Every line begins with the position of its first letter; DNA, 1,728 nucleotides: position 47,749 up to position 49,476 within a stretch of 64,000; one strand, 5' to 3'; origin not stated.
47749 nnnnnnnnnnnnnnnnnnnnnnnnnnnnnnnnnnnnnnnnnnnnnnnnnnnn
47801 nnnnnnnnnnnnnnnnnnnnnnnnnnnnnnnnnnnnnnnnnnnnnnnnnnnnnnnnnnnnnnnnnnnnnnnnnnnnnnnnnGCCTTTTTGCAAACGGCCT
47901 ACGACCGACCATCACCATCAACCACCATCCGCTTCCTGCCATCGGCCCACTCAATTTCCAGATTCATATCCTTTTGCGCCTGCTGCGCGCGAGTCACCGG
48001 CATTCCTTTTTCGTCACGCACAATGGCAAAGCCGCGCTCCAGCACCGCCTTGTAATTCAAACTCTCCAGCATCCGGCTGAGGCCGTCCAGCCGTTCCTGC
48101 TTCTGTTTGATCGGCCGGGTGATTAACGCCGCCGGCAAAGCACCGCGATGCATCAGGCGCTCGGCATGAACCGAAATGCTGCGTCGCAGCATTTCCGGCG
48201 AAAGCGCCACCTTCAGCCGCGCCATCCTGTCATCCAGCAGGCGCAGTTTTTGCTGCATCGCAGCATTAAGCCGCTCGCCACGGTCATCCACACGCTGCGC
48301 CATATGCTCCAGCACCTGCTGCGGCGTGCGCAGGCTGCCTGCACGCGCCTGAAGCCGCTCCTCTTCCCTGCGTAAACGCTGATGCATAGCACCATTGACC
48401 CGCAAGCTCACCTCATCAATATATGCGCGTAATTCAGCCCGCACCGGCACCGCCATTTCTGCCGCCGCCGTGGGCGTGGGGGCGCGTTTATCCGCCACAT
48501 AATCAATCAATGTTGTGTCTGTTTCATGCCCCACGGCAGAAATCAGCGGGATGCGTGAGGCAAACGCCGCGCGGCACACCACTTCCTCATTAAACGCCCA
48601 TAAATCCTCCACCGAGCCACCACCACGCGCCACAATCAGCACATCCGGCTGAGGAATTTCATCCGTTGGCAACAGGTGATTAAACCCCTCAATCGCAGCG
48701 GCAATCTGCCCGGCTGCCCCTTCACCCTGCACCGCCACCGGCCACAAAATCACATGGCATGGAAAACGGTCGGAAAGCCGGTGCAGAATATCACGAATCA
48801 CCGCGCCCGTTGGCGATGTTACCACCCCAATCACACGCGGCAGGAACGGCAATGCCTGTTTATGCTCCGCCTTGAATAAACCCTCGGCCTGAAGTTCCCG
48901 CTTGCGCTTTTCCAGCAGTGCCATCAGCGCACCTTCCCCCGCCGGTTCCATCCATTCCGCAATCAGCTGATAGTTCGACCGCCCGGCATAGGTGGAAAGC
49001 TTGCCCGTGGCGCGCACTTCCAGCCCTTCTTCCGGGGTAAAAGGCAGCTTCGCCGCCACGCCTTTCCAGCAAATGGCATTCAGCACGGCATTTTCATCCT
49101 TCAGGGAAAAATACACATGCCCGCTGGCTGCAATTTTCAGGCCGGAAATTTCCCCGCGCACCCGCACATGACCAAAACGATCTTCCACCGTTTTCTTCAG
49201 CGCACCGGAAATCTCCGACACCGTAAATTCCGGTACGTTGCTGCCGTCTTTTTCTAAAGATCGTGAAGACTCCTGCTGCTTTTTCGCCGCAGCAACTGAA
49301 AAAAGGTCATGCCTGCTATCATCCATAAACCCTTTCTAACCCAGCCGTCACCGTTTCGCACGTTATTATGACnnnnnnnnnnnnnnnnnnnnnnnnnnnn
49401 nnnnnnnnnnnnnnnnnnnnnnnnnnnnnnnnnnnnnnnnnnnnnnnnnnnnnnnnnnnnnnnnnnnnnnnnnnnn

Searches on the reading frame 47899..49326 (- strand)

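Call 6: search_protein_families(library=pfam, proteins=[window:47899-49326:-], max_evalue=0.00001)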
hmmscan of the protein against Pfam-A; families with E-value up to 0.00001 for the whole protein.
window:47899-49326:- (475 aa): 3 families
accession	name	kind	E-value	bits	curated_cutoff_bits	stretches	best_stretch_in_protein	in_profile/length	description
PF02601.20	Exonuc_VII_L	-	3.8e-105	352.3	35.9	1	150-465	1-312/315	Exonuclease VII, large subunit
PF13742.12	tRNA_anti_2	-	3.9e-27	94.8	27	1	34-126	1-94/95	OB-fold nucleic acid binding domain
PF01336.31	tRNA_anti-codon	-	1.5e-09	38.1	27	1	54-127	1-73/75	OB-fold nucleic acid binding domain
